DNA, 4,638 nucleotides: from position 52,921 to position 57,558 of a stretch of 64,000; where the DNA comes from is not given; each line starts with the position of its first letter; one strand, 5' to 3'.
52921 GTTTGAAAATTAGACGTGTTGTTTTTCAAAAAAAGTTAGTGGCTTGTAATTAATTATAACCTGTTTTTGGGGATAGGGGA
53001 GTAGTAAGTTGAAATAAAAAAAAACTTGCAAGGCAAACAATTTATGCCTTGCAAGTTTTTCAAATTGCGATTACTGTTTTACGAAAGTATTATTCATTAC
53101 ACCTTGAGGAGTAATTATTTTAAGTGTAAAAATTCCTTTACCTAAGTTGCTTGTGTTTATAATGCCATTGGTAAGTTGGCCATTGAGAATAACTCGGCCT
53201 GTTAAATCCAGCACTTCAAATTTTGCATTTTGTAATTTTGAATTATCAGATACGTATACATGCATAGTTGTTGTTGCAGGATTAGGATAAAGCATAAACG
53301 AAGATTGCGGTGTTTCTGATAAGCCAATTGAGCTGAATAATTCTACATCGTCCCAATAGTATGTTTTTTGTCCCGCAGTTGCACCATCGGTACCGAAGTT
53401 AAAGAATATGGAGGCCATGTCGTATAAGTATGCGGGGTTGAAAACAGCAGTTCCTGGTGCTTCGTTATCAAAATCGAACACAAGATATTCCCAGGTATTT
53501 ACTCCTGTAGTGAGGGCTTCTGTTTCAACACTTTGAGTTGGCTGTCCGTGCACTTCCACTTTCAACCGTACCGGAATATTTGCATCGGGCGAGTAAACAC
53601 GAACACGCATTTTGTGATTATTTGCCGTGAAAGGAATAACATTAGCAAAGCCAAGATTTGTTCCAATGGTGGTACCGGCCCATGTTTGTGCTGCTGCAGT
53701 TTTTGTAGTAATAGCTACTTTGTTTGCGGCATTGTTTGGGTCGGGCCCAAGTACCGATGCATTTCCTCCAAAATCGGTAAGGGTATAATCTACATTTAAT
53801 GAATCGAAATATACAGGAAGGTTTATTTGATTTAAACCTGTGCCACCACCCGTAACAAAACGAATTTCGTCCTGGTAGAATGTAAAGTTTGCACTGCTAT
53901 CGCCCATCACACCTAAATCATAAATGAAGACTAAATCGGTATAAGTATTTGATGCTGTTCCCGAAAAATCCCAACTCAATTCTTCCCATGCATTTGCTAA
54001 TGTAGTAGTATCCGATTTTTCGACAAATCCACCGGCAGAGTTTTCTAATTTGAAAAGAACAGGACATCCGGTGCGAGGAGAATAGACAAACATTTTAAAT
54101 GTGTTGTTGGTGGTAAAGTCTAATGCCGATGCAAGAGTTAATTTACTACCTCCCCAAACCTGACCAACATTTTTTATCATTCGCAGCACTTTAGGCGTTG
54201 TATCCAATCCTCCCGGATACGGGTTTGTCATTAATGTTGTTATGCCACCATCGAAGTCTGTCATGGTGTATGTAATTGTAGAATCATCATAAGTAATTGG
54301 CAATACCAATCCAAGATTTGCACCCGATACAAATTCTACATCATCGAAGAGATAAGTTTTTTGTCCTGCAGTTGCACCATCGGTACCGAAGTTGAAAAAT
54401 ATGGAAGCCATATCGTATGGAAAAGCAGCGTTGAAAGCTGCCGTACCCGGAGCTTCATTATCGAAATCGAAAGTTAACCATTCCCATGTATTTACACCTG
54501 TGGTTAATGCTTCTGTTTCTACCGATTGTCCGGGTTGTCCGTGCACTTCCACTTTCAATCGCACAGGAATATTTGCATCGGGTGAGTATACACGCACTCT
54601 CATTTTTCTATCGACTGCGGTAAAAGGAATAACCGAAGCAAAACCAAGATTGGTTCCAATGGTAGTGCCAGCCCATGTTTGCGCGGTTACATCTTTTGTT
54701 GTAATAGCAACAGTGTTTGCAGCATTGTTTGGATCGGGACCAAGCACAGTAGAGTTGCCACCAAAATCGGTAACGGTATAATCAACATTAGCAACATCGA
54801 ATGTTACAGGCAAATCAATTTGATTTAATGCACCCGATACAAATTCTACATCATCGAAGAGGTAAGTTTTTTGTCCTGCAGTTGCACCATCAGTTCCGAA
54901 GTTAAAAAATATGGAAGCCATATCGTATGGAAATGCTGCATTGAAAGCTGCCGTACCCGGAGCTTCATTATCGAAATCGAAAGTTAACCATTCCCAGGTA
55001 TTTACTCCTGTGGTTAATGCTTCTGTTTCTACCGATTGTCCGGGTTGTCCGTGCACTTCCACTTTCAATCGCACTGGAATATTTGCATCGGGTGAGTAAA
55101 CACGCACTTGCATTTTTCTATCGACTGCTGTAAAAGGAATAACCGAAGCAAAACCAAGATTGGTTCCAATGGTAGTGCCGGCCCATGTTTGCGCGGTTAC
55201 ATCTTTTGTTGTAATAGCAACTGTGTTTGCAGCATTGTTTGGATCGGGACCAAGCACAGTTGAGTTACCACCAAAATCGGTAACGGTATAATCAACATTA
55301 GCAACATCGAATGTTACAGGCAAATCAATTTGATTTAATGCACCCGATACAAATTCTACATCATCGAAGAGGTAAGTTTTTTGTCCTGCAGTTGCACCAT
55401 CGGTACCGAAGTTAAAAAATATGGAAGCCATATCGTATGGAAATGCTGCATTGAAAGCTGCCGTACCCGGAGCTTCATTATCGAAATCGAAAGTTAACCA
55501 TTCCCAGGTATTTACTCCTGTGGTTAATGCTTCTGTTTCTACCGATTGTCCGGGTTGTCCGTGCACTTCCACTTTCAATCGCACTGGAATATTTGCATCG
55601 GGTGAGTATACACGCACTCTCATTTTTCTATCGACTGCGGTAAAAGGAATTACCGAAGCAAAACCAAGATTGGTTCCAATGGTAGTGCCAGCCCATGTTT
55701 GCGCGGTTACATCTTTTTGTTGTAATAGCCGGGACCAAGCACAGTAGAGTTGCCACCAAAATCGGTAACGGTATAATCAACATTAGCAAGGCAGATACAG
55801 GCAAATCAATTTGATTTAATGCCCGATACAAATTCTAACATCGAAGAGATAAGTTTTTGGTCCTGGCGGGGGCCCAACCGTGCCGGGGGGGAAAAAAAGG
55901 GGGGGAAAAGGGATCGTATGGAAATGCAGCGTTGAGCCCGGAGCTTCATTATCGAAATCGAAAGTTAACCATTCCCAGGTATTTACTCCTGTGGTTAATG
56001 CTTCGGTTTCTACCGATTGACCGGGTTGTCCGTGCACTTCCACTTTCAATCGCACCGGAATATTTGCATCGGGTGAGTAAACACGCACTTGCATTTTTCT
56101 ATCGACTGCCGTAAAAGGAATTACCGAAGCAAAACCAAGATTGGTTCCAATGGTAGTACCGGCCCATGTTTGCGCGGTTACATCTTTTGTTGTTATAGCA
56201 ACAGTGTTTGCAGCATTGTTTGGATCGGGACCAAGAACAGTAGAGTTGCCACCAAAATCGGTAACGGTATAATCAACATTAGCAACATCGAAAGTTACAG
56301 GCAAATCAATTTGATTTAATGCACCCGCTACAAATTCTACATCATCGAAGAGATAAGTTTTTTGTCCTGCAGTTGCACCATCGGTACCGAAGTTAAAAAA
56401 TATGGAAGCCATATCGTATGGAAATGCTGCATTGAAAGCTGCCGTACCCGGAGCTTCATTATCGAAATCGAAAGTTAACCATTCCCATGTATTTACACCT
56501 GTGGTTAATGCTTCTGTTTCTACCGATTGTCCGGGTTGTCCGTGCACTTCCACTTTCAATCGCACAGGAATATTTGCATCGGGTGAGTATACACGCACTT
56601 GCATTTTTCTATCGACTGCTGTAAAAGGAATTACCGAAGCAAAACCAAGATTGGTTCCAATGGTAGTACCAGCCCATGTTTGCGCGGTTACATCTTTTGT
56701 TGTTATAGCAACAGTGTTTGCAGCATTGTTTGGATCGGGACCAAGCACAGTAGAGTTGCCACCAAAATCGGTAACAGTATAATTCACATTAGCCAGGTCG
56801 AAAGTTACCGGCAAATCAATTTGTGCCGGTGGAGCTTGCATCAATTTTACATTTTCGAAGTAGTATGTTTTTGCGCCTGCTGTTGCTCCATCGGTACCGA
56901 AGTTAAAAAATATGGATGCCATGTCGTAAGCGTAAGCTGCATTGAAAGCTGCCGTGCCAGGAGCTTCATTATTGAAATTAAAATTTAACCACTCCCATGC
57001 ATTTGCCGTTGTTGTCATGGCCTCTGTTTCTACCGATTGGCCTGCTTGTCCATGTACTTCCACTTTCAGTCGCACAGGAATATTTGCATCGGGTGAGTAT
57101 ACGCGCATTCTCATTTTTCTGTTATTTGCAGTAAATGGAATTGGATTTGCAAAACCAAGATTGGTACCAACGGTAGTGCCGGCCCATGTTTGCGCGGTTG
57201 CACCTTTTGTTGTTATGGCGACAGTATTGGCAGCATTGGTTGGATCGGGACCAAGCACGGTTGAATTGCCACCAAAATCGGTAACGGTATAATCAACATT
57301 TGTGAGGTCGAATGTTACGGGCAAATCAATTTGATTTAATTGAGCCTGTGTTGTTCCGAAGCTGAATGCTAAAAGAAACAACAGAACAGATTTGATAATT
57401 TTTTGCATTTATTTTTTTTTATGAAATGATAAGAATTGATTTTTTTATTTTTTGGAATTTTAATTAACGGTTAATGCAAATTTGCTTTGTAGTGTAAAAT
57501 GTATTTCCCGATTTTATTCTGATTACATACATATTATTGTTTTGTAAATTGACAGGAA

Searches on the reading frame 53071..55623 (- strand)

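Call 36: search_protein_families(library=pfam, proteins=[window:53071-55623:-], max_evalue=0.00001)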
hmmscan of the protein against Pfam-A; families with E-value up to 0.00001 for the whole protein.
window:53071-55623:- (850 aa): 2 families
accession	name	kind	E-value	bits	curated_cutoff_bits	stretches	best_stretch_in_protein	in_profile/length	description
PF18962.6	Por_Secre_tail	-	3.2e-08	34.2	27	1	778-840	1-66/75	Secretion system C-terminal sorting domain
PF18099.7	CBM_35_2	-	1.3e-07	32.1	23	0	653-713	24-80/112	Carbohydrate binding module (family 35)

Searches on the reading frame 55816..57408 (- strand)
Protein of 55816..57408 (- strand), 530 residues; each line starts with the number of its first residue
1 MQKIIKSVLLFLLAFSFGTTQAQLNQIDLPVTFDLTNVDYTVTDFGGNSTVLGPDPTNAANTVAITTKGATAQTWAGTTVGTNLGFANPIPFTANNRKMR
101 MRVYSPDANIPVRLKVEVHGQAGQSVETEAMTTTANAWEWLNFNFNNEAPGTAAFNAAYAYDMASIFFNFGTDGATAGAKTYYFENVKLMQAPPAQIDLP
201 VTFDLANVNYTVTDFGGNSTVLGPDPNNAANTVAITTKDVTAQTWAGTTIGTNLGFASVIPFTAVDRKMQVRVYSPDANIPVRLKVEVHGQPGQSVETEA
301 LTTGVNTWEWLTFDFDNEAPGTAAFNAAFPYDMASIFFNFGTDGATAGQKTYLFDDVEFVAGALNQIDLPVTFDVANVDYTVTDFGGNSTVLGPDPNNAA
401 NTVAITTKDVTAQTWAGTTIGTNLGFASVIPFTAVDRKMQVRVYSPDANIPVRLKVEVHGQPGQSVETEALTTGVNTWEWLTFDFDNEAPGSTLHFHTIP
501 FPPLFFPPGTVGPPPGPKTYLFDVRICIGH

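Call 36: search_protein_families(library=pfam, proteins=[window:55816-57408:-], max_evalue=0.00001)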
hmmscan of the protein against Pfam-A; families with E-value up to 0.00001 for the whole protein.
window:55816-57408:- (530 aa): 2 families
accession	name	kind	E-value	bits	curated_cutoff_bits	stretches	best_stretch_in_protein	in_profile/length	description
PF18099.7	CBM_35_2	-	2.1e-07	31.4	23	0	417-485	21-83/112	Carbohydrate binding module (family 35)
PF19755.4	DUF6242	-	7.1e-06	26.5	29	0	25-131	45-133/217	Domain of unknown function (DUF6242)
